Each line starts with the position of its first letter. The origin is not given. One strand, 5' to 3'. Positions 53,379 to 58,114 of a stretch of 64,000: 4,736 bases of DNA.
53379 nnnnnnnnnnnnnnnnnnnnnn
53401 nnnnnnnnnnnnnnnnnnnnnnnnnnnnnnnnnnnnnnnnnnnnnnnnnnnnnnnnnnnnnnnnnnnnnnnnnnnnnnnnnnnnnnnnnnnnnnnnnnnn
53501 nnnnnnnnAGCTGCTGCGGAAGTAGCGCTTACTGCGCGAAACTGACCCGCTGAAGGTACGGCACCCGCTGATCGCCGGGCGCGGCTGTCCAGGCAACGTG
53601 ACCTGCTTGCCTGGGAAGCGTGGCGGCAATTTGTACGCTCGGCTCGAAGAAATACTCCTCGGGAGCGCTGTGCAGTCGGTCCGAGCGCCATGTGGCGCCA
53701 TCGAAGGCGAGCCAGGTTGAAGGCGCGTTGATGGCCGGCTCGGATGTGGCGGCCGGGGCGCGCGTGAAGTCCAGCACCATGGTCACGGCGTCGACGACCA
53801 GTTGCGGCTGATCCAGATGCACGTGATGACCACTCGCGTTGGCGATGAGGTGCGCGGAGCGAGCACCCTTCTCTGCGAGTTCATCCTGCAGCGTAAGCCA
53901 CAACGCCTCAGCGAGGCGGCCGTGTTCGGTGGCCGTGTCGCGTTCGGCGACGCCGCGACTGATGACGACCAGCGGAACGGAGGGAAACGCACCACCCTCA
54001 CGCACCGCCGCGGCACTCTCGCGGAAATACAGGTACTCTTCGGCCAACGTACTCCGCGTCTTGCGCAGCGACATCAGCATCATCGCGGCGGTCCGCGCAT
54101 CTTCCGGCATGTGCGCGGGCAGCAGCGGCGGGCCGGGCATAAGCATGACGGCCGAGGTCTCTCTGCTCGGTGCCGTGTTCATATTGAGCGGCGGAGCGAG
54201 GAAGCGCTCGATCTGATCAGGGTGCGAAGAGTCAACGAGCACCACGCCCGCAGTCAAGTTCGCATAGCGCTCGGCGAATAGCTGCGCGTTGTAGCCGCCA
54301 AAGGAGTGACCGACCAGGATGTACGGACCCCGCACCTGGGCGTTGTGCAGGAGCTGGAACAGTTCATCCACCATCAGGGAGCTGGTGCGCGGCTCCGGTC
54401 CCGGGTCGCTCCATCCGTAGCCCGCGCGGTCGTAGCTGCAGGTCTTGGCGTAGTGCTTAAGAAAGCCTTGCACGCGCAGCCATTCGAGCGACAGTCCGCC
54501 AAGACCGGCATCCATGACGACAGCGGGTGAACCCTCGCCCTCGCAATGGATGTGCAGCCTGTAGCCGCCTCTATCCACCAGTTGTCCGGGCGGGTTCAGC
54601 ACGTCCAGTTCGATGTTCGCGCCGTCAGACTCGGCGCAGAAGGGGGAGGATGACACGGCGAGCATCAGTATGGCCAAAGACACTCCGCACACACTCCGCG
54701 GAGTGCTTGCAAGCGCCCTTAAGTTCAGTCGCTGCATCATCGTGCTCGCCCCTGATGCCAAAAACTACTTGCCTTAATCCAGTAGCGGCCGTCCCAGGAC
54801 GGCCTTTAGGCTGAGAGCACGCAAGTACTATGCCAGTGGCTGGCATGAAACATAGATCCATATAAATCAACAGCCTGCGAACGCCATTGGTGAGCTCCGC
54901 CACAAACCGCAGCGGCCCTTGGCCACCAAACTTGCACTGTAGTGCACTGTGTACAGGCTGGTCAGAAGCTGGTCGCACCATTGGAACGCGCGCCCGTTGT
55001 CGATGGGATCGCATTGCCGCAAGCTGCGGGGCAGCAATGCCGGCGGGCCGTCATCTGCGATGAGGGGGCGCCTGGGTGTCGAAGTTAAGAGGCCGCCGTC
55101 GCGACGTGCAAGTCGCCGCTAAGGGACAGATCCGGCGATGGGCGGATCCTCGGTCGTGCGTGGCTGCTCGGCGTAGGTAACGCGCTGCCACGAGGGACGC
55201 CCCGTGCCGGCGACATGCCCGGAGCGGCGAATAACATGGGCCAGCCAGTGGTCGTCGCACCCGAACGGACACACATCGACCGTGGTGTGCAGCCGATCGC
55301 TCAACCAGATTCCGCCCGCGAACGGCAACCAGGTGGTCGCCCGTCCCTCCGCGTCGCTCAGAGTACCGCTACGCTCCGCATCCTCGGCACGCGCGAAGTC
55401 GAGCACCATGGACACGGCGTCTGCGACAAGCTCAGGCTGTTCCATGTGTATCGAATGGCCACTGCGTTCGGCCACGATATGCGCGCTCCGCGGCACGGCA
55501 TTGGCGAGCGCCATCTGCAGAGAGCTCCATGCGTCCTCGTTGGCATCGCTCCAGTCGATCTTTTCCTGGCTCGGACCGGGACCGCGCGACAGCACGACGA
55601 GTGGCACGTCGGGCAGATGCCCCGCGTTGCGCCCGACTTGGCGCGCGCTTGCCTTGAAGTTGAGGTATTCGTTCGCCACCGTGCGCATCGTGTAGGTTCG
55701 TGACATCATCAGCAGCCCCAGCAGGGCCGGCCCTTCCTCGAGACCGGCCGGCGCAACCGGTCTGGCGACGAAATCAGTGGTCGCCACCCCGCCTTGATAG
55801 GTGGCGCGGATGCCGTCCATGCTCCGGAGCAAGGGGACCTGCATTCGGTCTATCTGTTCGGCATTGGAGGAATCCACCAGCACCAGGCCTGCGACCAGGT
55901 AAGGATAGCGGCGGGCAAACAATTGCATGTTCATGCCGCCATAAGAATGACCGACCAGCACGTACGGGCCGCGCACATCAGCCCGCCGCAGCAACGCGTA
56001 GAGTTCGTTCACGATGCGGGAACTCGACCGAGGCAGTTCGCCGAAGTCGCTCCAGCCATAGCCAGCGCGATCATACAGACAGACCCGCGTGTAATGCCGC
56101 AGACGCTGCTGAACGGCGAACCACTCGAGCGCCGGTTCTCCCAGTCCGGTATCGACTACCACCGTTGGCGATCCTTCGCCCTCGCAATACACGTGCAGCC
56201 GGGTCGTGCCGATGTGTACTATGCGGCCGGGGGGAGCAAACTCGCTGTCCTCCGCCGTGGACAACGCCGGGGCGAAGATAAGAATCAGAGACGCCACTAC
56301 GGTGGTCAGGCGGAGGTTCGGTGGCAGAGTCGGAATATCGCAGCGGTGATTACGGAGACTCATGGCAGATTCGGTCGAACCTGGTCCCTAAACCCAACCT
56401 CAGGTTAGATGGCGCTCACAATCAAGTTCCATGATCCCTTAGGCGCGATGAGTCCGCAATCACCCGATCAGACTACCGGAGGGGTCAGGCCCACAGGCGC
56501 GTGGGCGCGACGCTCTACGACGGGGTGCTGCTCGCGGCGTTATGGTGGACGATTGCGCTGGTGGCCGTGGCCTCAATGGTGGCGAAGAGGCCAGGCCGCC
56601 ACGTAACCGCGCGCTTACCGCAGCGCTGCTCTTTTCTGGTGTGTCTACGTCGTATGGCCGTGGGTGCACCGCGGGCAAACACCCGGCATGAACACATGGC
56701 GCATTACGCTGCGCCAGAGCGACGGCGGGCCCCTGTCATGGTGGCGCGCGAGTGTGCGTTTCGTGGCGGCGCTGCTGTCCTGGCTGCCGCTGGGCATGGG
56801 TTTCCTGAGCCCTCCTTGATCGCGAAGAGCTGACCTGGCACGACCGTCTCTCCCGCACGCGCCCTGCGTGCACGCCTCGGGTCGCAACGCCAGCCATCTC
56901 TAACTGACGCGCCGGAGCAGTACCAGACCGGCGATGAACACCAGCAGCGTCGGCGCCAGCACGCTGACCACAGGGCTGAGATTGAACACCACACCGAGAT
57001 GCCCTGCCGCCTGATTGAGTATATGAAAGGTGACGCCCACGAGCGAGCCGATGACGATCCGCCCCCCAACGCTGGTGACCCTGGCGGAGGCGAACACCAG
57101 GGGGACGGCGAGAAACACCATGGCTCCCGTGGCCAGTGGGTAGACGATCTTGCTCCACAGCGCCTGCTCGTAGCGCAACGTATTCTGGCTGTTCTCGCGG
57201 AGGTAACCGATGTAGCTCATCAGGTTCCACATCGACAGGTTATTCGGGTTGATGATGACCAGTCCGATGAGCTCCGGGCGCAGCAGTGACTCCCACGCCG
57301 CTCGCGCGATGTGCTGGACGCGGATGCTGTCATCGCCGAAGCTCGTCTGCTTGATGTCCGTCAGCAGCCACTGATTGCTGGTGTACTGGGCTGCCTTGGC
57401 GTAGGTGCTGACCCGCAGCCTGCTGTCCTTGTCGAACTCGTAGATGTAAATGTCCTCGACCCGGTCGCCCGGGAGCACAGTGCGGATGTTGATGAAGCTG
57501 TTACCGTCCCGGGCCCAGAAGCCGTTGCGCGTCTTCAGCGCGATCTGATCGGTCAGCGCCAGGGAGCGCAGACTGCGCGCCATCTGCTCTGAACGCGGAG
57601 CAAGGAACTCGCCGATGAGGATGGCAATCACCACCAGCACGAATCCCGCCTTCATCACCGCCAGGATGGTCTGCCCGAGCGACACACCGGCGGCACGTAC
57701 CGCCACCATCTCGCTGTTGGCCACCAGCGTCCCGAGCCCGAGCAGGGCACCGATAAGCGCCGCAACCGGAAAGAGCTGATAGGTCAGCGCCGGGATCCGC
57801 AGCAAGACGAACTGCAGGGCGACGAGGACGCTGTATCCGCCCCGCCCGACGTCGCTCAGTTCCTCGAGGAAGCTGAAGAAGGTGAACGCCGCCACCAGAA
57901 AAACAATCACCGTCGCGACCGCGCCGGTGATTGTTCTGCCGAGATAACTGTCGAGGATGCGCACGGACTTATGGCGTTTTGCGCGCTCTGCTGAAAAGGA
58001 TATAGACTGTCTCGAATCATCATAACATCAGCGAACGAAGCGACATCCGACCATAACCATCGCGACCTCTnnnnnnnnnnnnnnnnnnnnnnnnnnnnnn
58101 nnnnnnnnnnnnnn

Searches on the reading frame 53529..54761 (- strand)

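Call 5: search_protein_families(library=pfam, proteins=[window:53529-54761:-], max_evalue=0.001)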
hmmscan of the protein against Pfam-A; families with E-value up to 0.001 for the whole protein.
window:53529-54761:- (410 aa): 4 families
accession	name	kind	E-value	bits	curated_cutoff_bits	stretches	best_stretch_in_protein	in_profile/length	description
PF12697.13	Abhydrolase_6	-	2.4e-14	55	26.3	1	85-325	5-217/217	Alpha/beta hydrolase family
PF00561.26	Abhydrolase_1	-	1.8e-10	41.4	25.8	1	79-183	1-107/245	alpha/beta hydrolase fold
PF00975.26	Thioesterase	-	5.7e-08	33.7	26.4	1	91-197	13-120/226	Thioesterase domain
PF12146.15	Hydrolase_4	-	3.7e-06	26.8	27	1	105-176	32-107/239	Serine aminopeptidase, S33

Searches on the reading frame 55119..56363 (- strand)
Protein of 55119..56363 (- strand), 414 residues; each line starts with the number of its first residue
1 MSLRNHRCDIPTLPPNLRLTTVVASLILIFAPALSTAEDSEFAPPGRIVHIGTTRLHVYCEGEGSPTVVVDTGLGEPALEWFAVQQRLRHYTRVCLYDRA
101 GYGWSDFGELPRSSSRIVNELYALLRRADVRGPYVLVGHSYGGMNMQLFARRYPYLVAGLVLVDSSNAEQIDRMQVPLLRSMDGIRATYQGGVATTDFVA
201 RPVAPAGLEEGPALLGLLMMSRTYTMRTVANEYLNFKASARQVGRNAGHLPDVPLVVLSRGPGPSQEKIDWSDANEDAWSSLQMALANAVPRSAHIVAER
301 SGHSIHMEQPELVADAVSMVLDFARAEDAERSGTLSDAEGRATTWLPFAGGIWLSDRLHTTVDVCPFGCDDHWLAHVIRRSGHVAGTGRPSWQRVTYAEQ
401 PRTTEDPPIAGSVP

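Call 5: search_protein_families(library=pfam, proteins=[window:55119-56363:-], max_evalue=0.001)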
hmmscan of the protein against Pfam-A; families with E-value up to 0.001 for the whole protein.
window:55119-56363:- (414 aa): 4 families
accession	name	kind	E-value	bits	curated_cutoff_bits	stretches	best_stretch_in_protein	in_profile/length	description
PF12697.13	Abhydrolase_6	-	9.6e-16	59.5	26.3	1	73-316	6-217/217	Alpha/beta hydrolase family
PF00561.26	Abhydrolase_1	-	2e-13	51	25.8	1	66-248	1-184/245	alpha/beta hydrolase fold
PF12146.15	Hydrolase_4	-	1.4e-06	28.2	27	1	73-163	12-107/239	Serine aminopeptidase, S33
PF00975.26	Thioesterase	-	3.2e-05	24.7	26.4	1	85-166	20-103/226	Thioesterase domain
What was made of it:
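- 55119..56363 (-): Alpha/beta-hydrolase, ortholog of the gene that directly precedes PghP in the sister clade. A diverged paralog lies at 53529-54761(-). Pfam Abhydrolase_6/1 (call 5).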

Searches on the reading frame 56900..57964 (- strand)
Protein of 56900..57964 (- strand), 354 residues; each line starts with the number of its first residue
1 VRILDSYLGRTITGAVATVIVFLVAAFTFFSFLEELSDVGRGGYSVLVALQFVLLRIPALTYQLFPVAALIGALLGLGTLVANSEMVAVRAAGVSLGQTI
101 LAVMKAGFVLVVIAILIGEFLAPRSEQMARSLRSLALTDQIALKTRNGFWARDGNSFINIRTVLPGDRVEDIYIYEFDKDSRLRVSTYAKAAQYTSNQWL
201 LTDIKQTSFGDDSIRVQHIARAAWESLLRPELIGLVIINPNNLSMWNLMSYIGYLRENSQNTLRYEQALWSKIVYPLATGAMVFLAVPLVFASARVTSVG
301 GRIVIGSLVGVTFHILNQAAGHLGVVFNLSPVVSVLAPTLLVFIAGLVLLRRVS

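Call 5: search_protein_families(library=pfam, proteins=[window:56900-57964:-], max_evalue=0.001)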
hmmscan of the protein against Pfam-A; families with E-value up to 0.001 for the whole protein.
window:56900-57964:- (354 aa): 1 family
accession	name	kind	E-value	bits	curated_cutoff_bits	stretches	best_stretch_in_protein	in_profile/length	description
PF03739.19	LptF_LptG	-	7.3e-75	252.6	27.9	1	7-352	2-353/353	Lipopolysaccharide export system permease LptF/LptG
